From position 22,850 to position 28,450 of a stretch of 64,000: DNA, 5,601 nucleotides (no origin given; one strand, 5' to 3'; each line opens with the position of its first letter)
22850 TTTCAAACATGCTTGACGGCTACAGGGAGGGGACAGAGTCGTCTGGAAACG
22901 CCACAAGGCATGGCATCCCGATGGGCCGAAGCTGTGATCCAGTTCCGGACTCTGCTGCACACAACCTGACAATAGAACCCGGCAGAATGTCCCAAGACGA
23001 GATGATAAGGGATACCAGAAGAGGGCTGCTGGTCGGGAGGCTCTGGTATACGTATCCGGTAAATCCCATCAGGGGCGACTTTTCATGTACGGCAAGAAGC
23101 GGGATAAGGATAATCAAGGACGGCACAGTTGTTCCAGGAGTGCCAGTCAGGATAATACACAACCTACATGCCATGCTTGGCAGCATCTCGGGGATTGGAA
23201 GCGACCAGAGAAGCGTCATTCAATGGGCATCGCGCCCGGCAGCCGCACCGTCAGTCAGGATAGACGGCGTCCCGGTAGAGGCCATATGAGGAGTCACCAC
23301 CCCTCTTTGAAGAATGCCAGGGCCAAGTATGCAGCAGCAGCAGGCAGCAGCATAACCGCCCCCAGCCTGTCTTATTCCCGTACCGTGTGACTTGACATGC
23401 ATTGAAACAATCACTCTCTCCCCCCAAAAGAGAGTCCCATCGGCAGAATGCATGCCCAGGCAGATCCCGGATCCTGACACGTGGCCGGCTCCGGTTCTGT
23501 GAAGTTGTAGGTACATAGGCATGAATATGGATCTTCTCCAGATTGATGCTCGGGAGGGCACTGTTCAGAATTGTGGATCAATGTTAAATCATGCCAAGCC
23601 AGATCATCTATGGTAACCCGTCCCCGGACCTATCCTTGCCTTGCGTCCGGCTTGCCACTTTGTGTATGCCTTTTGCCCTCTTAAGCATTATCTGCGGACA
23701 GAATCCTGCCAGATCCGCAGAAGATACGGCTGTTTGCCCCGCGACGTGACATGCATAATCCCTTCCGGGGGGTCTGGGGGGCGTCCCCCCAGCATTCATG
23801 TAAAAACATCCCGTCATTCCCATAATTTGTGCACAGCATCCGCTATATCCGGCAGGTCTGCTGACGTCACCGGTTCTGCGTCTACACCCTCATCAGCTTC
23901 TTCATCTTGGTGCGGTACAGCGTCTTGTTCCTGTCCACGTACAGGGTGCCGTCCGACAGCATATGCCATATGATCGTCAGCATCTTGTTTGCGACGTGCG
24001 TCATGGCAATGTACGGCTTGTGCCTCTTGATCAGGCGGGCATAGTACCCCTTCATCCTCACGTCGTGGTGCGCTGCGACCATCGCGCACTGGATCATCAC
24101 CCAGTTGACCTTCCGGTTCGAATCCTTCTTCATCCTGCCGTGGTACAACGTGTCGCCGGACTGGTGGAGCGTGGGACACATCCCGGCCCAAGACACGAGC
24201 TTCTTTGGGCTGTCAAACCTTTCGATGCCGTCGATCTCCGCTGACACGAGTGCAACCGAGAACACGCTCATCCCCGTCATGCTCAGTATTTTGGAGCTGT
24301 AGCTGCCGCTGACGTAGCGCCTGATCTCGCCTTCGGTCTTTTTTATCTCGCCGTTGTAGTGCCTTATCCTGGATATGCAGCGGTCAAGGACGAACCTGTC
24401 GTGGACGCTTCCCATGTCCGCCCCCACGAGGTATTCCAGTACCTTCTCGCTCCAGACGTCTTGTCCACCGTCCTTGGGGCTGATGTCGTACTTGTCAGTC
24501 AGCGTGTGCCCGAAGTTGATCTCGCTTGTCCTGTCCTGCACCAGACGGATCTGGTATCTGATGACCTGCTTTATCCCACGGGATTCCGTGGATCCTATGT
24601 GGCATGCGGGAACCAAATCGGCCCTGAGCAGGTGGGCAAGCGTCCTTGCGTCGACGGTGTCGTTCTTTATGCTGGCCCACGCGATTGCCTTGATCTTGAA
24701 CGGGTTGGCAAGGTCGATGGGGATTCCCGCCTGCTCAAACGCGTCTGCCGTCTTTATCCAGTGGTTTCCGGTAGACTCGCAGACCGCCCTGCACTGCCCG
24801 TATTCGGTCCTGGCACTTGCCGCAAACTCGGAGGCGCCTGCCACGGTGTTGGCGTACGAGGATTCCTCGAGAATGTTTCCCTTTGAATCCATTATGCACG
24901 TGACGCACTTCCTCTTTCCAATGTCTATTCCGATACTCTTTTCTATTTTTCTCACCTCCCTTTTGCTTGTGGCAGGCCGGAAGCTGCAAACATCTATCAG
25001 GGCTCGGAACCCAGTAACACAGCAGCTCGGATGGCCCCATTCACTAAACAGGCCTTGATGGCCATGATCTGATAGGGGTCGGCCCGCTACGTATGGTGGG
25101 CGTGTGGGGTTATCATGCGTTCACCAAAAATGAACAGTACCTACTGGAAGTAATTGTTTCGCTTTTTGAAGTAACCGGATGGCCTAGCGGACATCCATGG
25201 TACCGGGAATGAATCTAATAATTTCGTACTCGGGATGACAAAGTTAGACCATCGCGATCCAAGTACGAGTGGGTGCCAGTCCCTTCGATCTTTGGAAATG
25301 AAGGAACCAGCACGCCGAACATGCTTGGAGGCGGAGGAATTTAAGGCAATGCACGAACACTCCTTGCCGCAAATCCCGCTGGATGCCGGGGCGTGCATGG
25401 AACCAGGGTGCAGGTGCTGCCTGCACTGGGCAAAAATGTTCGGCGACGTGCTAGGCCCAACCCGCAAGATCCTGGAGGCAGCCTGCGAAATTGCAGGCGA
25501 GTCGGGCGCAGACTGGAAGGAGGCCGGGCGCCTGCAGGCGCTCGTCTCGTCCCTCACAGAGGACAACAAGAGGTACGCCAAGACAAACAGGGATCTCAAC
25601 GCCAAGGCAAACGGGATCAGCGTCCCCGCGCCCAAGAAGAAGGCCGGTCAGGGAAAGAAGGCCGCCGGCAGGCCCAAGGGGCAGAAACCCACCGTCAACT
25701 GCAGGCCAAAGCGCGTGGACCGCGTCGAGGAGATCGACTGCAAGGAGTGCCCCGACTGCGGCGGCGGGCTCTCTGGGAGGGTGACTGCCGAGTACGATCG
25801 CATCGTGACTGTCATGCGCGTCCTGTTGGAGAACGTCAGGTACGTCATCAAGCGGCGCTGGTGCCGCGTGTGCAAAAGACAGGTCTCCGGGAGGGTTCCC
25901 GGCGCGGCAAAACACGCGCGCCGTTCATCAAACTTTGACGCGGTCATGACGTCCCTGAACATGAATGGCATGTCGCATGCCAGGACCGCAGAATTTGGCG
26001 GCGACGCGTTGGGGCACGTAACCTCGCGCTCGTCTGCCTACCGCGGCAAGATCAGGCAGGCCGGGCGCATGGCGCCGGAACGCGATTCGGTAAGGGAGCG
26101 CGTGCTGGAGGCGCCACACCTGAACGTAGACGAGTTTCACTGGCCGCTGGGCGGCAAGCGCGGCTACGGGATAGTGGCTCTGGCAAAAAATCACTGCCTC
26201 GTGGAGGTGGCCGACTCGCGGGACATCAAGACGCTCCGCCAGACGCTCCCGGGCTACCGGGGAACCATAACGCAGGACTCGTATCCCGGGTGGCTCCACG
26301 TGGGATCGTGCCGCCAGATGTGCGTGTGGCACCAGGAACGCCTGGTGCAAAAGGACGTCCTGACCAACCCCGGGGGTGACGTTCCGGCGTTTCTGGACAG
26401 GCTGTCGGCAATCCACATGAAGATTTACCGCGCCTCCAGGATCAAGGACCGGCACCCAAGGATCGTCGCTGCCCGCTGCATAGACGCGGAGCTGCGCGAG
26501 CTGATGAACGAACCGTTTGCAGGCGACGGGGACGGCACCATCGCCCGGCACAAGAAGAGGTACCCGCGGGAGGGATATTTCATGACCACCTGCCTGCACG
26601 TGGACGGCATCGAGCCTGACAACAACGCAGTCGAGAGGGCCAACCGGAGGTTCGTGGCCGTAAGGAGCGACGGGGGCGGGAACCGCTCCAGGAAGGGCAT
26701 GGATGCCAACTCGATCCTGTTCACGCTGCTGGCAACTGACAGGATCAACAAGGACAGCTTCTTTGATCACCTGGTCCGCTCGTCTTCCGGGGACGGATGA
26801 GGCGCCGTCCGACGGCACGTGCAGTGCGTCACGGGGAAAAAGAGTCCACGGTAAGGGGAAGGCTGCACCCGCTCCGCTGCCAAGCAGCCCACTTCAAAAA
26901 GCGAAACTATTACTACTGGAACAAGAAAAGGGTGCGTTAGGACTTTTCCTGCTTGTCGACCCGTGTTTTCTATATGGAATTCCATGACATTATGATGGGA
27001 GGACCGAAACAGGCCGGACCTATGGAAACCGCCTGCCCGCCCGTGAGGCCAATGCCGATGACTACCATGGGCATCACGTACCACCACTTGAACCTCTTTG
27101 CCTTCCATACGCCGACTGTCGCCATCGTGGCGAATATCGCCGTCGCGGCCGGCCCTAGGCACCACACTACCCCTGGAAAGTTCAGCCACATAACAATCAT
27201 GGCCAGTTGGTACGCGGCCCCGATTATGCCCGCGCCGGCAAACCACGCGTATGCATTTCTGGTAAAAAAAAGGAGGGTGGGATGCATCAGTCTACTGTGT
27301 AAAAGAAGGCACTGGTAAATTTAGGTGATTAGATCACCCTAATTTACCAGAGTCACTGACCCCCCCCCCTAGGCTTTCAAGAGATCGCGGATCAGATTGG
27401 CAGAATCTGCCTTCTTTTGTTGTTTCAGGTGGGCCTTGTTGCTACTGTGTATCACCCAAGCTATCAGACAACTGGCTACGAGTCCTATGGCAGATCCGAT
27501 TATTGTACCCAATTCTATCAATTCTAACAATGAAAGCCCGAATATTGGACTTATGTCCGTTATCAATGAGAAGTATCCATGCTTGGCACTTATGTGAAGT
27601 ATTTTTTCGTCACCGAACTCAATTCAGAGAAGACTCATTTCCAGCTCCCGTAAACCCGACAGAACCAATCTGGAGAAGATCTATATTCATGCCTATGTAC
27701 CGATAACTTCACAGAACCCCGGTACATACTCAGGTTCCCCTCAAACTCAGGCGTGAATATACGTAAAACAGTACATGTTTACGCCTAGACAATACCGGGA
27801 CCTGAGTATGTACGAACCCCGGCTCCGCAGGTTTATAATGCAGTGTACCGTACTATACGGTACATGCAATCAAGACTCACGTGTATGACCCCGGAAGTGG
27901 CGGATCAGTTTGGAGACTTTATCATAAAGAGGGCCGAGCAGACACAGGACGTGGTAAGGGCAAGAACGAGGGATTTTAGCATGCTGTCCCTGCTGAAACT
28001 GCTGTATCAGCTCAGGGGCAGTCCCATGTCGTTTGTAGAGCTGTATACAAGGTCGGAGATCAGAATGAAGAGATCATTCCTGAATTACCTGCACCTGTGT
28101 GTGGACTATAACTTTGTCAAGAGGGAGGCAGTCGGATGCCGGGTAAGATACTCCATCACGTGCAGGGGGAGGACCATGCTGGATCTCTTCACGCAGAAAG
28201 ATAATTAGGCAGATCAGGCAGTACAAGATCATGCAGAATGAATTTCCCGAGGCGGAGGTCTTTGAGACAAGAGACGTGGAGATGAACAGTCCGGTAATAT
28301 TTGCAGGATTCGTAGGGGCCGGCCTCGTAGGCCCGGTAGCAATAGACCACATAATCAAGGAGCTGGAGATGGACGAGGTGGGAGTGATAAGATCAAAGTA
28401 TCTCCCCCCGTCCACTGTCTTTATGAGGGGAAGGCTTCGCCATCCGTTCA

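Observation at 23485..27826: Three-layer nested transposon: 52-bp-TIR element, IS66 inside it, MITE on its boundary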

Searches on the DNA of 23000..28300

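Call 21: search_rna_families(source=window, start=23000, end=28300, threshold=evalue, max_evalue=1)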
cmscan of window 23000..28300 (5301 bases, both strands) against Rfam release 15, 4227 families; matches with E-value up to 1: 0.
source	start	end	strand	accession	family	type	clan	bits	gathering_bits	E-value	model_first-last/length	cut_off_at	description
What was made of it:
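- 24956..25121 (-): IS110 left end encoding a bridge-RNA-like transcript. Outer stem: within 25080-25090 and 24969-24979. Loop A: 25035-25078, with its 5'-side guide UCAGAUC inside 25062-25078 and its 3'-side guide GUUUAG-UG-AAU inside 25035-25050. Loop B: 24982-25028, containing GAUAGAUG. No Rfam family matched (call 21).
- Bridge-RNA expression was not tested, and no Rfam model matched (call 21).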
